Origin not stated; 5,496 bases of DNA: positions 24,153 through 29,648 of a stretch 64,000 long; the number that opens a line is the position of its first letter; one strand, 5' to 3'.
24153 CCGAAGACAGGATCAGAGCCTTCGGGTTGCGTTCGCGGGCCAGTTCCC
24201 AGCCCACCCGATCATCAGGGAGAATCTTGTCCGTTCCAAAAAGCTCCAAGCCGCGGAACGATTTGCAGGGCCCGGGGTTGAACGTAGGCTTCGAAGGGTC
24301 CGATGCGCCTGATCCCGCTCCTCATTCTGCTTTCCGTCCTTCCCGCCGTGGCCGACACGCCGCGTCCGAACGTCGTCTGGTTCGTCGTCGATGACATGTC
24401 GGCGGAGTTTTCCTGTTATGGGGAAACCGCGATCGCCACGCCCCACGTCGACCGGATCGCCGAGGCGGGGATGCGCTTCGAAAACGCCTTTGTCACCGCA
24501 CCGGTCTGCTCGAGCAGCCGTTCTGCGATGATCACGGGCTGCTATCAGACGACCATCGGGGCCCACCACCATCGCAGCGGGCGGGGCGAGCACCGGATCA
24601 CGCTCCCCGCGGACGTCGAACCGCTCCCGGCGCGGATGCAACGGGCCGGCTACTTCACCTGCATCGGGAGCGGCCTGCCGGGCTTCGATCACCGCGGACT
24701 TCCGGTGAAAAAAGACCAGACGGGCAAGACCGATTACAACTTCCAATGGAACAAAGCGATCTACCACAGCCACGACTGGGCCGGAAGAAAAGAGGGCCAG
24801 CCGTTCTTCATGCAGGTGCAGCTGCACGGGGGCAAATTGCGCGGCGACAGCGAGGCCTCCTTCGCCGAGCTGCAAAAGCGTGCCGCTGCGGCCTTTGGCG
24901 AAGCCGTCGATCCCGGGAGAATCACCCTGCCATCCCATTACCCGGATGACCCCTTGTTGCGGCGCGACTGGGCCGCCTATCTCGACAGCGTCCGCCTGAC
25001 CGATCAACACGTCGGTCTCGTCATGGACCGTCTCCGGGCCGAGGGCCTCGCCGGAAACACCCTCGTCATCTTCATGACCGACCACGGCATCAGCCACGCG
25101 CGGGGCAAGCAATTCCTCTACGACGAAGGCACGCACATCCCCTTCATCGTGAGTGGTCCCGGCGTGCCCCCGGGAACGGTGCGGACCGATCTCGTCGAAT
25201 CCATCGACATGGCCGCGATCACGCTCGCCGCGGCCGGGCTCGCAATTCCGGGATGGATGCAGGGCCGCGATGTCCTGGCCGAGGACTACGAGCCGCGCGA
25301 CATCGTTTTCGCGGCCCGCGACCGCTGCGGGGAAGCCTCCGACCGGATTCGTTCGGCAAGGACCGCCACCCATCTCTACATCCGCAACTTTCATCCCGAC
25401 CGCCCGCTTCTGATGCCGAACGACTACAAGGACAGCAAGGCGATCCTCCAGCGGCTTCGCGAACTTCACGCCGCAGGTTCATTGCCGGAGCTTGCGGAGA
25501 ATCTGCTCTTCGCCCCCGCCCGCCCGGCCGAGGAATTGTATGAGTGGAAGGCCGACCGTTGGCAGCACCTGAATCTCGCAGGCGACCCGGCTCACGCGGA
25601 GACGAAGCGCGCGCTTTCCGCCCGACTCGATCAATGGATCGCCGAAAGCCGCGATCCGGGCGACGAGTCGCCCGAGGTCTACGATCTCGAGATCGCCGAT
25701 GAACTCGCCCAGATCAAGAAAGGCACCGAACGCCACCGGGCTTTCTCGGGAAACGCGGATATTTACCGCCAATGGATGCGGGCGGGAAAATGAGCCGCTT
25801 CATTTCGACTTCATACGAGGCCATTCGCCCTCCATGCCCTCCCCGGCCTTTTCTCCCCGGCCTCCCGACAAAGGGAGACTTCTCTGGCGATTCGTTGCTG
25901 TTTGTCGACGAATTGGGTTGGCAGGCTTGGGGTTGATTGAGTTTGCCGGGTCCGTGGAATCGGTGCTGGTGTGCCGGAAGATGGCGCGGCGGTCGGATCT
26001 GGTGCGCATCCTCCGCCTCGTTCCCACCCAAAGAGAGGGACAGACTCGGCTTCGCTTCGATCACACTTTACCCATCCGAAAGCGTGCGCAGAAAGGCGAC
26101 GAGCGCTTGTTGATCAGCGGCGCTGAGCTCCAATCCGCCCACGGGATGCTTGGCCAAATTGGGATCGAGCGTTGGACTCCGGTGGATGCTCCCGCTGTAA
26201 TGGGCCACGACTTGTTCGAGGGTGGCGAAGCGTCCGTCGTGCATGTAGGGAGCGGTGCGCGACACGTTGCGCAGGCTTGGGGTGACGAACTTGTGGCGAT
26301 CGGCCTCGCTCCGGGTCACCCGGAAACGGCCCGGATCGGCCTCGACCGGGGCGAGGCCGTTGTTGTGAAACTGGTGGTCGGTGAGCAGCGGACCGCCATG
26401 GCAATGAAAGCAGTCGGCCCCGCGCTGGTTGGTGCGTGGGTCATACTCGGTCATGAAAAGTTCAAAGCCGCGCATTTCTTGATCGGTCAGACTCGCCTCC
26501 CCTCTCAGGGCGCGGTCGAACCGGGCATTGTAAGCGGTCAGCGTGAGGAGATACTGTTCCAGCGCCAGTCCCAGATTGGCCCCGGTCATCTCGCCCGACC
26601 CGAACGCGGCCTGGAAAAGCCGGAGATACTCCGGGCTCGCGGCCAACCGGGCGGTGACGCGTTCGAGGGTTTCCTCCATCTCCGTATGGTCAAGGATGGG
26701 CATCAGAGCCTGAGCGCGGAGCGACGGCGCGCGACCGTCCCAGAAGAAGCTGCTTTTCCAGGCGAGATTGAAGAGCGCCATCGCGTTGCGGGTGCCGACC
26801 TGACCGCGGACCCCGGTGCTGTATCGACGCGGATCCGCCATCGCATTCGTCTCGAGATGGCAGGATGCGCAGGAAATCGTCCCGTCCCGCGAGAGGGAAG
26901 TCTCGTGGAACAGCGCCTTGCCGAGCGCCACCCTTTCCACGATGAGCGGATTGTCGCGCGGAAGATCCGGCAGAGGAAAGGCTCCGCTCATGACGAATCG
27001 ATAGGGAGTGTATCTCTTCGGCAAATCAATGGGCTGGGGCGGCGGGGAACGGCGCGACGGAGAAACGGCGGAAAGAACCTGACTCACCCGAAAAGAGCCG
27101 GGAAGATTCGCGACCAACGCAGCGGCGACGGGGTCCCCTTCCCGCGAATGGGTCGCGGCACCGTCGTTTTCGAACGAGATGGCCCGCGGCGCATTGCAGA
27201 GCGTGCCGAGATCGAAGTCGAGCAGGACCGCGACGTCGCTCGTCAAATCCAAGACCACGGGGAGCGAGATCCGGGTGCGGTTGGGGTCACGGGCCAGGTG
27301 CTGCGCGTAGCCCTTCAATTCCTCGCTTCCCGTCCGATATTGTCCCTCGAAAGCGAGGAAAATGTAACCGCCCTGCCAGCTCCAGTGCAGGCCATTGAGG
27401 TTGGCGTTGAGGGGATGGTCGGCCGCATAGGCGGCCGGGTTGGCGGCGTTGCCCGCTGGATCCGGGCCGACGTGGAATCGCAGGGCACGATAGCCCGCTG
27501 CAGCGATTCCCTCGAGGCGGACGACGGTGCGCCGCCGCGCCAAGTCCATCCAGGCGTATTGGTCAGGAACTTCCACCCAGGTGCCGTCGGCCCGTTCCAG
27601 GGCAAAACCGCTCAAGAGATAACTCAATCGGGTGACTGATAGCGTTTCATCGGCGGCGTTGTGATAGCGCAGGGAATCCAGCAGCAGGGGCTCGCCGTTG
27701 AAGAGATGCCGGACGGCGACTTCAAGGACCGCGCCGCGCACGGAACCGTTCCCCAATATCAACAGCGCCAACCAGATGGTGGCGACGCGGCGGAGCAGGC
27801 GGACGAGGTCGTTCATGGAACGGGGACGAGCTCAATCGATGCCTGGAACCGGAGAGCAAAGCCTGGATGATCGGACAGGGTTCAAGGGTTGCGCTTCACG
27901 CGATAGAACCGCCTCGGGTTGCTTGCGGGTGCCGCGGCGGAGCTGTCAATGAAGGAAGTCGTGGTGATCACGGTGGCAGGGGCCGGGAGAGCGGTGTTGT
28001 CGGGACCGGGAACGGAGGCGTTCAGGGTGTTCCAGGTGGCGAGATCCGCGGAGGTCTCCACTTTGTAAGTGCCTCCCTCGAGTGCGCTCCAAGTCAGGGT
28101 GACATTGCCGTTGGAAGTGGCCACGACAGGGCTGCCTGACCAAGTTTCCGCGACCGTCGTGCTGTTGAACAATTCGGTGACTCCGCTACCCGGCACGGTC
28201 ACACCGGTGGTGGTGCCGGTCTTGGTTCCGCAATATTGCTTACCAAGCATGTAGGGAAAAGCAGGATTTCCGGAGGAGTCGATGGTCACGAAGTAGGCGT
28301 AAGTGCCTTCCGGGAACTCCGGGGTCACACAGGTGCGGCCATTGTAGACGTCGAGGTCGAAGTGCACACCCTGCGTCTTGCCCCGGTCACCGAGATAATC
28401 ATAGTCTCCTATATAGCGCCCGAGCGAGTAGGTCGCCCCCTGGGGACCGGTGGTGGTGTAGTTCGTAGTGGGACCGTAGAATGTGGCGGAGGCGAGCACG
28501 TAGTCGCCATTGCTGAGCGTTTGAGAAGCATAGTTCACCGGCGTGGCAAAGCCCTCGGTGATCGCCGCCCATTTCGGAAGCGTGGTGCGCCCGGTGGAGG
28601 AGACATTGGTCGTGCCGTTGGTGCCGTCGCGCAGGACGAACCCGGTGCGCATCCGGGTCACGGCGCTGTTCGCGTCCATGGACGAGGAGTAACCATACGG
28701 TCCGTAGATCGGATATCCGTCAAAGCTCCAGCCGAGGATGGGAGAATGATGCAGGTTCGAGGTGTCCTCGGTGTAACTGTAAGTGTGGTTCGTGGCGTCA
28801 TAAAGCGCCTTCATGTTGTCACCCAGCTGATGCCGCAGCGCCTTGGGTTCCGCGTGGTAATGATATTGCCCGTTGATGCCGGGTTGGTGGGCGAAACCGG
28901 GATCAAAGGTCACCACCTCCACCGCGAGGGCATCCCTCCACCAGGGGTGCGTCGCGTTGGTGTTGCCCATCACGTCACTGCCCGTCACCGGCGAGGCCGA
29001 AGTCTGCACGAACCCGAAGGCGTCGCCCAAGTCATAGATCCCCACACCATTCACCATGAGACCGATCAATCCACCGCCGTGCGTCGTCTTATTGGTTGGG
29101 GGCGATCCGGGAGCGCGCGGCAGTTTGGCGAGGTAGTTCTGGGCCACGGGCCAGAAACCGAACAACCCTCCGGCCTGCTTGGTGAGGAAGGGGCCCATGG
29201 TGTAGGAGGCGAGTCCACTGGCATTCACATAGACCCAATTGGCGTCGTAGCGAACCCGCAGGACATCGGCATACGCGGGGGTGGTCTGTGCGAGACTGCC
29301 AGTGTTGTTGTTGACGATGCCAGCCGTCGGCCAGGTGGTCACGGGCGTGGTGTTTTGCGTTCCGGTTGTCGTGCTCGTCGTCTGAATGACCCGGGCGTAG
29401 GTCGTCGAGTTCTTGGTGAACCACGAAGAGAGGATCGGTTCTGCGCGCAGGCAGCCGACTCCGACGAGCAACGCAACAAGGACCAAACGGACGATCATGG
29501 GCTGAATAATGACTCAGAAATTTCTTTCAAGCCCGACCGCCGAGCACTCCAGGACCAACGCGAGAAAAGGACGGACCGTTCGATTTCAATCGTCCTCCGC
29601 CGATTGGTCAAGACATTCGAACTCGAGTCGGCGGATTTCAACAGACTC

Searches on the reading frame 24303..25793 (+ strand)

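Call 42: search_protein_families(library=pfam, proteins=[window:24303-25793:+], max_evalue=0.001)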
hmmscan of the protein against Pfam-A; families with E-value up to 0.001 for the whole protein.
window:24303-25793:+ (496 aa): 3 families
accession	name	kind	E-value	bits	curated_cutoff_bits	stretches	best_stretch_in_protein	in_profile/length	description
PF00884.28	Sulfatase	-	1.6e-36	126.7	25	1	22-312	1-300/301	Sulfatase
PF16347.10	SGSH_C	-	8.5e-10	39.4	29.3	1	269-325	8-65/154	N-sulphoglucosamine sulphohydrolase, C-terminal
PF01663.27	Phosphodiest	-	3.6e-05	24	23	1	226-267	184-225/342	Type I phosphodiesterase / nucleotide pyrophosphatase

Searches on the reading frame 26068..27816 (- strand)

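Call 42: search_protein_families(library=pfam, proteins=[window:26068-27816:-], max_evalue=0.001)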
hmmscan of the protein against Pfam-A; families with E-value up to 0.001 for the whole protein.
window:26068-27816:- (582 aa): 3 families
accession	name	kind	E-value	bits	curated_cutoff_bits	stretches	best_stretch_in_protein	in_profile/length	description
PF03150.19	CCP_MauG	-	4e-52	177.2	25.6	1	294-441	2-148/149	Di-haem cytochrome c peroxidase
PF20243.3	MbnP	-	2.6e-28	99.6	27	1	31-211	4-177/189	MbnP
PF00034.26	Cytochrom_C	-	7e-05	24.5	21.3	0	467-580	10-90/90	Cytochrome c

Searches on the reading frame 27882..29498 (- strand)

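Call 42: search_protein_families(library=pfam, proteins=[window:27882-29498:-], max_evalue=0.001)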
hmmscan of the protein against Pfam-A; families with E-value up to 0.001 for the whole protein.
window:27882-29498:- (538 aa): 1 family
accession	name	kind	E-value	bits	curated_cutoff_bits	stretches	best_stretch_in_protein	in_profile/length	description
PF14240.11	YHYH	-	1.7e-34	119.9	25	1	125-407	3-183/193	YHYH protein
